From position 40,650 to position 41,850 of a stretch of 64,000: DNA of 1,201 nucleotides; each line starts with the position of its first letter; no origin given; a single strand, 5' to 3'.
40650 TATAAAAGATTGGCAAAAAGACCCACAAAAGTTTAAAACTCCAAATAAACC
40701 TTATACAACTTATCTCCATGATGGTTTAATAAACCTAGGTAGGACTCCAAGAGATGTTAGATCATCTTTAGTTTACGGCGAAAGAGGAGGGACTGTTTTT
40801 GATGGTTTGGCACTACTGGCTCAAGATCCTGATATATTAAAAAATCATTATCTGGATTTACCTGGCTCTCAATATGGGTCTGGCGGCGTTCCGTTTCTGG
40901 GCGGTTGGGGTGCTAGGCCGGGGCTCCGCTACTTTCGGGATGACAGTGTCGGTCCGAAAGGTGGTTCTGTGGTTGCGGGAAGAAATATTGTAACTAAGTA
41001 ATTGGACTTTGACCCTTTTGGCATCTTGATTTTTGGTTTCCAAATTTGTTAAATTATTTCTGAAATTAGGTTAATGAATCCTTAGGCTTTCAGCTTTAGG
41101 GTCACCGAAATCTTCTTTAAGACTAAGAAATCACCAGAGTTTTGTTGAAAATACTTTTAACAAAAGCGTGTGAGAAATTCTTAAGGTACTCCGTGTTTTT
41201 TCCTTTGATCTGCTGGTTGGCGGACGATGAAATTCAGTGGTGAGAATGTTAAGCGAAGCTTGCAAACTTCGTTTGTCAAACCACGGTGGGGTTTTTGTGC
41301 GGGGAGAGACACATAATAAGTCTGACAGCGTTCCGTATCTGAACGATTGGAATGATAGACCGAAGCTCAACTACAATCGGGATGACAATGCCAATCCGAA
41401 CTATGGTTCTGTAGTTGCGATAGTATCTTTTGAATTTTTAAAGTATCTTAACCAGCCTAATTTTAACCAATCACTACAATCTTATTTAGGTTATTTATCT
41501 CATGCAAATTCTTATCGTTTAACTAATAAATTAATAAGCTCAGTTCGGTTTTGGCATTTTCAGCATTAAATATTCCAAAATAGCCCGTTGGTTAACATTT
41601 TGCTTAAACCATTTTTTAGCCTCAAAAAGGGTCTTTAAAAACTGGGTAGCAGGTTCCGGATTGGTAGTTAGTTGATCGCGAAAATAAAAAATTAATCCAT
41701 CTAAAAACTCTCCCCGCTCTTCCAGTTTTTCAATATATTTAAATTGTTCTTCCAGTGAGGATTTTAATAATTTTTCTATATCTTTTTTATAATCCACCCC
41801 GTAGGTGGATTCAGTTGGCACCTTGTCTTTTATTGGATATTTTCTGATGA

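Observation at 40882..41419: A DGR-type variable/template repeat pair with adenine-specific mismatches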

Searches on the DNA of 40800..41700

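Call 41: search_rna_families(source=window, start=40800, end=41700, threshold=evalue, max_evalue=1)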
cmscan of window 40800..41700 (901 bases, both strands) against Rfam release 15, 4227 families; matches with E-value up to 1: 0.
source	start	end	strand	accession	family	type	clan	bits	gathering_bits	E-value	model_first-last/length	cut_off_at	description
